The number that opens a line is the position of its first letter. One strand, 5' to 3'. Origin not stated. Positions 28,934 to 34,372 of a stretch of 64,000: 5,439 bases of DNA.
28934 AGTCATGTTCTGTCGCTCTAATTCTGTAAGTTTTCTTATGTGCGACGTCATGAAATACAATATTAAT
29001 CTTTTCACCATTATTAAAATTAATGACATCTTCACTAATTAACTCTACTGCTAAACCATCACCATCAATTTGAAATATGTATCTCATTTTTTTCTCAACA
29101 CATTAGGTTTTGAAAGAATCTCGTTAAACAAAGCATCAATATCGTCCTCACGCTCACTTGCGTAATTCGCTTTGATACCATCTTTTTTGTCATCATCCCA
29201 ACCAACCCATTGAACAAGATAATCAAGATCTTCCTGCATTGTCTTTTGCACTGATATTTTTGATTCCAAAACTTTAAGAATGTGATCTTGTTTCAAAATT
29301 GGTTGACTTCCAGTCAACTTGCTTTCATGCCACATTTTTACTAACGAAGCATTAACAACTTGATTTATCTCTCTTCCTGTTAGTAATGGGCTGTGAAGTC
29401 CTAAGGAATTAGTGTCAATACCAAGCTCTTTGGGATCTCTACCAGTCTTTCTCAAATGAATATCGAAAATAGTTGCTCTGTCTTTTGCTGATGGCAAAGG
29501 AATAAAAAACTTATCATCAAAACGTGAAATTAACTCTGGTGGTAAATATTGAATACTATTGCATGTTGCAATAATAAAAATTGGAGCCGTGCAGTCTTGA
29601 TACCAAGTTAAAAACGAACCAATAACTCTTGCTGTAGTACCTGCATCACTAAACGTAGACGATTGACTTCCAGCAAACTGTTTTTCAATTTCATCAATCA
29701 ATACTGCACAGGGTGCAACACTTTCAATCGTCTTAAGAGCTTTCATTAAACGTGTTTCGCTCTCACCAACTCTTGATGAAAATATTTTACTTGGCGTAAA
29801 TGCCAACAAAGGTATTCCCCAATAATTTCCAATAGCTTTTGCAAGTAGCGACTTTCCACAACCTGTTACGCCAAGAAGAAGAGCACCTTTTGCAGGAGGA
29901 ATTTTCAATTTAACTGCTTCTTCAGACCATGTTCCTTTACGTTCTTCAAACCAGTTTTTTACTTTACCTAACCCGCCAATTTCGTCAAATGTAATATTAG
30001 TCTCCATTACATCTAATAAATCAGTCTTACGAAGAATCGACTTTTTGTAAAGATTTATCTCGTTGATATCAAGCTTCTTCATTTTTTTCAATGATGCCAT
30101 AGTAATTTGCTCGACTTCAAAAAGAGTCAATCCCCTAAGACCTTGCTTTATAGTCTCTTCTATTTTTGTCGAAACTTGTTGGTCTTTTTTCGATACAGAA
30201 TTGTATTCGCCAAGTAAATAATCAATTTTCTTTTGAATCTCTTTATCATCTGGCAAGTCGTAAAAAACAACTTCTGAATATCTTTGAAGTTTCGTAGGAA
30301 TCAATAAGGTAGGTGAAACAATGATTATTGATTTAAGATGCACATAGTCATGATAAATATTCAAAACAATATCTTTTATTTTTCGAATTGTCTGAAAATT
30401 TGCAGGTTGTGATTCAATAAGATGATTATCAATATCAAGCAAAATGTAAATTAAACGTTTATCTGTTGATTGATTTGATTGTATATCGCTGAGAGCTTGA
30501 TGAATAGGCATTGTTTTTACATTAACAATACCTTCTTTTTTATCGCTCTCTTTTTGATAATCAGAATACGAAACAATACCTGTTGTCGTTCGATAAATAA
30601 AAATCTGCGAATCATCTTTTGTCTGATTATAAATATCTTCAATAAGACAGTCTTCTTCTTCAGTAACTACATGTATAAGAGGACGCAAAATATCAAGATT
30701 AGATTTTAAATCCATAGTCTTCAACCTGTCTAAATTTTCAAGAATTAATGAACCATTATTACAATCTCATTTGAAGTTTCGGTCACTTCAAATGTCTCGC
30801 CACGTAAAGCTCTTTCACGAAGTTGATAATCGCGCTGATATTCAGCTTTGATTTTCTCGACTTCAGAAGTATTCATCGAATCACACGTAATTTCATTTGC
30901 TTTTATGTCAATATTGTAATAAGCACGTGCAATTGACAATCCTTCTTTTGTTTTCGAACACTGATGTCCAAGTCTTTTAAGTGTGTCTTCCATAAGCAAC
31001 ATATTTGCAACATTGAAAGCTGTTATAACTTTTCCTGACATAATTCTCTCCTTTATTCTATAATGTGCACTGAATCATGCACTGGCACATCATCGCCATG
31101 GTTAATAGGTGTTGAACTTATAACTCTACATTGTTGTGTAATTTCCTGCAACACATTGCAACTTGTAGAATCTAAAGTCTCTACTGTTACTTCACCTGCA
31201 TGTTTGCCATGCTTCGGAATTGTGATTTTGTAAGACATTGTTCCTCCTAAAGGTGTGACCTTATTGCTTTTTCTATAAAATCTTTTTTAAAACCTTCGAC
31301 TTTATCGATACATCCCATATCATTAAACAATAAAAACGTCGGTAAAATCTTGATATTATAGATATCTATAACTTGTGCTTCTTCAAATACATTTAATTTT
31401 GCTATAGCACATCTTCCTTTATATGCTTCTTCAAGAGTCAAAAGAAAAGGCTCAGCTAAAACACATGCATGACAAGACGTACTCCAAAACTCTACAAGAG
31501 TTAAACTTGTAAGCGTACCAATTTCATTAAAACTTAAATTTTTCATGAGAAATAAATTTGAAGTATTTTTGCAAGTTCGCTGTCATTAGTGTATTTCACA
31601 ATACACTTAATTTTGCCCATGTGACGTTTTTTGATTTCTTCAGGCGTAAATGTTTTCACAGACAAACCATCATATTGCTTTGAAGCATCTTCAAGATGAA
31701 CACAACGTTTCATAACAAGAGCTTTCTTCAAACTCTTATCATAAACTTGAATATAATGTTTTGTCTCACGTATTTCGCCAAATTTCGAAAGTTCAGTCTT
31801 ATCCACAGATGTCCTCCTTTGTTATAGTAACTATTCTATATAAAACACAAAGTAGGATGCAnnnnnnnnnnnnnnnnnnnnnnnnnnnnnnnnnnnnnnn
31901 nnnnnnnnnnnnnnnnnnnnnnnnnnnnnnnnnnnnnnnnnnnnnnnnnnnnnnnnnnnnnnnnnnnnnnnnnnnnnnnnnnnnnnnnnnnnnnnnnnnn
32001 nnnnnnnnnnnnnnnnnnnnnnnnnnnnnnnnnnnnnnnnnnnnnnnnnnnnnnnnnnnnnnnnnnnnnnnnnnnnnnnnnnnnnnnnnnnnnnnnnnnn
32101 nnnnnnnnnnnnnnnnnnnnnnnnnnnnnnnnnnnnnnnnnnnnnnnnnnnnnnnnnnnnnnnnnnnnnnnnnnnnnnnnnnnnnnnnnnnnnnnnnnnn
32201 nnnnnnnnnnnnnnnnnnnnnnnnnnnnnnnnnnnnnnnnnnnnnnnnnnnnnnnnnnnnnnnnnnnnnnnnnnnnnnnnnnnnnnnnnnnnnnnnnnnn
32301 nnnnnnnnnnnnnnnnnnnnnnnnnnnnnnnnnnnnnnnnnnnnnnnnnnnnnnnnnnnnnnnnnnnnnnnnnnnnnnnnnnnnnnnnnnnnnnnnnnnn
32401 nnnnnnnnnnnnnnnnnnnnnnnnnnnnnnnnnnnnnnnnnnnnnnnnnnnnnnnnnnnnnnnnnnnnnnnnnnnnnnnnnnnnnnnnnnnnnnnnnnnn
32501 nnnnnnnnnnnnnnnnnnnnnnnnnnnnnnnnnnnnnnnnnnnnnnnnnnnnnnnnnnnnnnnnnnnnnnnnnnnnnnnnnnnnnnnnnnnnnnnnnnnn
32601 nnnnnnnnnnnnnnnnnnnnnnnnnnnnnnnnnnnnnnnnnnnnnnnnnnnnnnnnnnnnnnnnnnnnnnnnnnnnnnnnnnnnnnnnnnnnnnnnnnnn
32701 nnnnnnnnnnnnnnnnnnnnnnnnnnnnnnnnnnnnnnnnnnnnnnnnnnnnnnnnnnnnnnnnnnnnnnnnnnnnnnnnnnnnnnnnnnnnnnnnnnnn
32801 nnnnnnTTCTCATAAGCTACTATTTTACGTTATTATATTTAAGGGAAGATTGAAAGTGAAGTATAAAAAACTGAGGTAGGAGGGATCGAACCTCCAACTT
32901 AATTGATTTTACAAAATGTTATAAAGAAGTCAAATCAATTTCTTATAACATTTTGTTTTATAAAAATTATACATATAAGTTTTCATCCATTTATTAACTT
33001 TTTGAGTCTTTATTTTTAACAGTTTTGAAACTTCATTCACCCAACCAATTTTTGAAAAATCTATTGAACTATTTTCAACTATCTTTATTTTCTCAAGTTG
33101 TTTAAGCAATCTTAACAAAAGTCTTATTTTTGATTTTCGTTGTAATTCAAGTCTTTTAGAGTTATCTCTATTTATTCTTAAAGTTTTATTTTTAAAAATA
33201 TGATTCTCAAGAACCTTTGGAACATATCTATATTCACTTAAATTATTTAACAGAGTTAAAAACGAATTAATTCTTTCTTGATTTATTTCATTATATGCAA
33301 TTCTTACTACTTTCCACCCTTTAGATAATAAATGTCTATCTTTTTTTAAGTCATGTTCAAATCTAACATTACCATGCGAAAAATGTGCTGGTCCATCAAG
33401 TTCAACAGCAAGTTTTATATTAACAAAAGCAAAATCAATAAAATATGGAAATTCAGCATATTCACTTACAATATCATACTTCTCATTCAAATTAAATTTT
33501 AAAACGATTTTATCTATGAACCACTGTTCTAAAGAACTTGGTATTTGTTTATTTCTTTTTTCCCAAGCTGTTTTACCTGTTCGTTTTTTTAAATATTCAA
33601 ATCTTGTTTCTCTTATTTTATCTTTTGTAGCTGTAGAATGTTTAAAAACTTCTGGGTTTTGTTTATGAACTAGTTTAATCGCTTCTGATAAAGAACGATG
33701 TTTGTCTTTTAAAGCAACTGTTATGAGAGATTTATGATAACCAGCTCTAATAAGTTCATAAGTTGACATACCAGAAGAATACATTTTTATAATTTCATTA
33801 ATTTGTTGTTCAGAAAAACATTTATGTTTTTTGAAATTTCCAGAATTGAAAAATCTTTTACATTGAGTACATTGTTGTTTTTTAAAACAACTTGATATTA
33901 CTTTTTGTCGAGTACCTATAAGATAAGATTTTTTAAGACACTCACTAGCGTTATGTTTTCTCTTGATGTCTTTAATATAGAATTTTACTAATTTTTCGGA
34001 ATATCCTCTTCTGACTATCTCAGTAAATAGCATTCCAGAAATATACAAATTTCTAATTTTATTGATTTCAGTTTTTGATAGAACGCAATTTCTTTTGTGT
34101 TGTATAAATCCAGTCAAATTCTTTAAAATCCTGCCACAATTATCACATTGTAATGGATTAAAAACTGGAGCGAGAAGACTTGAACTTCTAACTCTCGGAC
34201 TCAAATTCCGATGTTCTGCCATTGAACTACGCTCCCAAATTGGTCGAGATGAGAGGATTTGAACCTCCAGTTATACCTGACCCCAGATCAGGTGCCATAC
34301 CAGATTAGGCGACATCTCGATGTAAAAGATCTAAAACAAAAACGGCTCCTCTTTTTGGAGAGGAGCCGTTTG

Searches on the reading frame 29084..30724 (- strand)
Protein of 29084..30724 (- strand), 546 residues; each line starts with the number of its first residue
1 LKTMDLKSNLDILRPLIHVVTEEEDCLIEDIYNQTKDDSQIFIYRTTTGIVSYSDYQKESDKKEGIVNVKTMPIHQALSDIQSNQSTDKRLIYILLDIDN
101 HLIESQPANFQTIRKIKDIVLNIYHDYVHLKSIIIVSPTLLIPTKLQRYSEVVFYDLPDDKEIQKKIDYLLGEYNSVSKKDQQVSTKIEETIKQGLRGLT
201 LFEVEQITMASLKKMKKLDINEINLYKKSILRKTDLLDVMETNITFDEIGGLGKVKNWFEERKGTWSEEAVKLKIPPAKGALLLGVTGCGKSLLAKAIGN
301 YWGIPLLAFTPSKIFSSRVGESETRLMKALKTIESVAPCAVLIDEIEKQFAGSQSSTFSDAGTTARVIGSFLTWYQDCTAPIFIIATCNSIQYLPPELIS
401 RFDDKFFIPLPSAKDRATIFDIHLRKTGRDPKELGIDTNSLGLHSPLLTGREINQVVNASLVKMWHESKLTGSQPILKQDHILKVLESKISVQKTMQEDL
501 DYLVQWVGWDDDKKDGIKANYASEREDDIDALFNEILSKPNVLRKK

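Call 9: search_protein_families(library=phrogs, proteins=[window:29084-30724:-], max_evalue=0.001)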
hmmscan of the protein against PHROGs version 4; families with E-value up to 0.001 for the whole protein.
window:29084-30724:- (546 aa): 6 families
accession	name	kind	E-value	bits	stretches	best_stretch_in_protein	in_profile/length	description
phrog_8638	-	unknown function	5.6e-87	293.6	1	15-506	34-530/568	-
phrog_10401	-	other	1.3e-31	111.1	1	257-462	440-637/667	ATPase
phrog_3757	-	unknown function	2.2e-27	97.4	1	267-489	115-327/367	-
phrog_9172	-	unknown function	4.5e-18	66.4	1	277-460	106-296/509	-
phrog_30773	-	unknown function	2.1e-12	47.1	1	274-459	194-379/666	-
phrog_168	-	DNA, RNA and nucleotide metabolism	0.0001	23.1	1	282-406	46-154/314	clamp loader of DNA polymerase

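Call 16: search_dna_similar(query=window:29084-30724:-, collection=phages, mode=protein, max_rows=25)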
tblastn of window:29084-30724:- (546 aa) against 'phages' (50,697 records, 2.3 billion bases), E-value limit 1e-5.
Records with a match: 131; places in all: 135; records where one place covers at least 80% of the query: 1.
Best place of each record, by identity: <60% 131.
By first word of the organism name: Mycobacterium 34; Vibrio 32; Pseudomonas 24; Rhizobium 6; Rhodobacter 5; Stenotrophomonas 4; Paenibacillus 4; Listeria 3; Acinetobacter 2; Salmonella 2; and 11 more.
By host as written in the record: Mycobacterium smegmatis mc2 155 18; - 13; Pseudomonas aeruginosa 9; Mycobacterium smegmatis mc2155 6; Rhodobacter capsulatus YW1 5; Pseudomonas aeruginosa PAO1 5; Vibrio parahaemolyticus 5; Mycobacterium smegmatis mc#155 4; and 48 more.
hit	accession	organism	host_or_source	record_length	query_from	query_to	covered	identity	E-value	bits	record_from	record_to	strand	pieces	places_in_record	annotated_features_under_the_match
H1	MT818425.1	Mycobacterium phage NiebruSaylor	Mycobacterium smegmatis mc#155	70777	78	508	79%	29.4%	8e-40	161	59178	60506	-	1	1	98: AAA-ATPase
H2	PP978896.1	Mycobacterium phage Schuy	Mycobacterium smegmatis mc2 155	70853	78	508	79%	29.4%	8e-40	161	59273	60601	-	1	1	99: AAA-ATPase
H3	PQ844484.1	Mycobacterium phage Vagabond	Mycobacterium smegmatis mc2 155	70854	78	508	79%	29.4%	8e-40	161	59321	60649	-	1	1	98: AAA-ATPase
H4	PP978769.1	Mycobacterium phage FoulBall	Mycobacterium smegmatis mc2 155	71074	78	508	79%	29.4%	8e-40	161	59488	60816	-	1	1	98: AAA-ATPase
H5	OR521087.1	Mycobacterium phage MadKillah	Mycobacterium smegmatis mc2155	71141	78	508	79%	29.4%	8e-40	161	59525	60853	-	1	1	100: AAA-ATPase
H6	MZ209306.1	Mycobacterium phage Murai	Mycobacterium smegmatis mc2 155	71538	78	508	79%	29.4%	8e-40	161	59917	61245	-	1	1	99: AAA-ATPase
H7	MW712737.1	Mycobacterium phage Winget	Mycobacterium smegmatis mc#155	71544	78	508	79%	29.4%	8e-40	161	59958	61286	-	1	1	99: AAA-ATPase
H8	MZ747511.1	Mycobacterium phage Mori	Mycobacterium smegmatis mc2 155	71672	78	508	79%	29.4%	8e-40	161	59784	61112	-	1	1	98: AAA-ATPase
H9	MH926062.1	Mycobacterium phage Vorrps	Mycobacterium smegmatis mc2 155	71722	78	508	79%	29.4%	8e-40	161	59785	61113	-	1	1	98: AAA-ATPase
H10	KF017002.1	Mycobacterium phage Catdawg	Mycobacterium smegmatis mc2 155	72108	78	508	79%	29.4%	8e-40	161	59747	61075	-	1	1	97: AAA-ATPase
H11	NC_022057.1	Mycobacterium phage Catdawg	Mycobacterium smegmatis mc2 155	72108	78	508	79%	29.4%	8e-40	161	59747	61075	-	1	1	97: AAA ATPase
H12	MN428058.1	Mycobacterium phage Krili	Mycobacterium smegmatis mc2155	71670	78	508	79%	29.4%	9e-40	160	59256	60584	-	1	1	98: AAA-ATPase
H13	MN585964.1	Mycobacterium phage Blessica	soil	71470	78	508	79%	29.2%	2e-39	159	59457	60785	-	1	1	97: AAA-ATPase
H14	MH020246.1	Mycobacterium phage SchoolBus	Mycobacterium smegmatis mc2 155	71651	78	508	79%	29.2%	2e-39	159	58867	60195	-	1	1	95: AAA-ATPase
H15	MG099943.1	Mycobacterium phage Familton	Mycobacterium smegmatis mc2 155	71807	78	508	79%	29.2%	2e-39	159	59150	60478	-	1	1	AAA-ATPase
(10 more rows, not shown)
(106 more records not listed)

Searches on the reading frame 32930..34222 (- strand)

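Call 9: search_protein_families(library=phrogs, proteins=[window:32930-34222:-], max_evalue=0.001)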
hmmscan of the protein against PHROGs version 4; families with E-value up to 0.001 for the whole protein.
window:32930-34222:- (430 aa): 1 family
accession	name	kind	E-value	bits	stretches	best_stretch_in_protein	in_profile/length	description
phrog_503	-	unknown function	0.00092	19.9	1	260-319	61-123/144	-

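Call 44: search_protein_families(library=pfam, proteins=[window:32930-34222:-], max_evalue=0.001)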
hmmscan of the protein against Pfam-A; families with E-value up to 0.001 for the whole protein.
window:32930-34222:- (430 aa): 3 families
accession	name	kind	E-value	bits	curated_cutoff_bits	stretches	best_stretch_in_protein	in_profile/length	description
PF04480.18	DUF559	-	2.9e-09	37.2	20.6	1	260-319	44-99/109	Protein of unknown function (DUF559)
PF08373.16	RAP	-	1.5e-06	28.5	24.2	1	273-315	1-44/58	RAP domain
PF18741.7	MTES_1575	-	1.8e-06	28.3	38.2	1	246-321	11-89/96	REase_MTES_1575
